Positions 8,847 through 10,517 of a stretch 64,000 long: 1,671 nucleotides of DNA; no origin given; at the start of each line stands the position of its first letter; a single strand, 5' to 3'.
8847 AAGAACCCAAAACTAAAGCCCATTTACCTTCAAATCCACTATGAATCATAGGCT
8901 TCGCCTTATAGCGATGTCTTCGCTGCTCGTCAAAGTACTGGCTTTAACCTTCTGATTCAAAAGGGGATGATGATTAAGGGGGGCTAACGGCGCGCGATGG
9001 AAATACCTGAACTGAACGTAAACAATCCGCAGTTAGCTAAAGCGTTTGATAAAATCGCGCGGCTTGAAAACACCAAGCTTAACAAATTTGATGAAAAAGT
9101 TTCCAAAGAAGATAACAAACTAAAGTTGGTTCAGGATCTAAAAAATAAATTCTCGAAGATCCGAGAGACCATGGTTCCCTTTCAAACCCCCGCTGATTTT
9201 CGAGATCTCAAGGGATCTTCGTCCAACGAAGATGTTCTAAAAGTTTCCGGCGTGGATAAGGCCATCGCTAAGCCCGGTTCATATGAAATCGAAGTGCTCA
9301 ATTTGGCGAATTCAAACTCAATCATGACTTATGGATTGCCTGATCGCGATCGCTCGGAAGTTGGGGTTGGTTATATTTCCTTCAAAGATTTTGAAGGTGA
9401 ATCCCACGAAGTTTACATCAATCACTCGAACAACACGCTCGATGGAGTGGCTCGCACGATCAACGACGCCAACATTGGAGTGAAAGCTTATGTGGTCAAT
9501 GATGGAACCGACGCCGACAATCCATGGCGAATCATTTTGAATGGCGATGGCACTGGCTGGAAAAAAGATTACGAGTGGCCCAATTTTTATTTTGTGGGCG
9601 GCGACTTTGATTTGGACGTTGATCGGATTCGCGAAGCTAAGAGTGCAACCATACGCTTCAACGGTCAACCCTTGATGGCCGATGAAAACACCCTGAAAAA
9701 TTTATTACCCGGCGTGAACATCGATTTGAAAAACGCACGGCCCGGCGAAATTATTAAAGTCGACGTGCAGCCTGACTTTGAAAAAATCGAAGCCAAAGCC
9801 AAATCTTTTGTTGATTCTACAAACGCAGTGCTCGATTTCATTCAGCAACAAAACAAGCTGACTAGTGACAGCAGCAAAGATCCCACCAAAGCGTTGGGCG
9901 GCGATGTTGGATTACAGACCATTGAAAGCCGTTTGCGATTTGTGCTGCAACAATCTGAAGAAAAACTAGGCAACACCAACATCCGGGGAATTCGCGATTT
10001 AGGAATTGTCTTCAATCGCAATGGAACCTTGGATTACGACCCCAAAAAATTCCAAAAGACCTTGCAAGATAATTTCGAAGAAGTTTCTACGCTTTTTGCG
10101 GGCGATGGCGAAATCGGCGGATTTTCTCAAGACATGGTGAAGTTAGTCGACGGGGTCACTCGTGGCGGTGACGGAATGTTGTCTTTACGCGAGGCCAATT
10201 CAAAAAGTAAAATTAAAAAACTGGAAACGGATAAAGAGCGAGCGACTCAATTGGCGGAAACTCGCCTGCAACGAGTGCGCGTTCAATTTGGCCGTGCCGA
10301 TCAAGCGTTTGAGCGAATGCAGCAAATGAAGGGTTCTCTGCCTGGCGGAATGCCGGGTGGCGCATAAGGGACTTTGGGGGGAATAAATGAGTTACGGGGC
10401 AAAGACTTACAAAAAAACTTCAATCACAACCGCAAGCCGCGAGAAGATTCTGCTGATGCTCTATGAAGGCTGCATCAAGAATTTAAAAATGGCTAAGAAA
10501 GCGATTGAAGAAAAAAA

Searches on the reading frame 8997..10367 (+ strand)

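Call 18: search_protein_families(library=pfam, proteins=[window:8997-10367:+], max_evalue=0.00001)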
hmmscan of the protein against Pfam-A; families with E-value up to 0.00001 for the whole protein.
window:8997-10367:+ (456 aa): 2 families
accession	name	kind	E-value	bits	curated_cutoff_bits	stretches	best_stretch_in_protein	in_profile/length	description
PF07195.17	FliD_C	-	3.2e-38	131.9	25.4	1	214-443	1-236/236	Flagellar hook-associated protein 2 C-terminus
PF02465.23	FliD_N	-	7.3e-11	43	24.8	1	17-106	9-96/97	Flagellar hook-associated protein 2 N-terminus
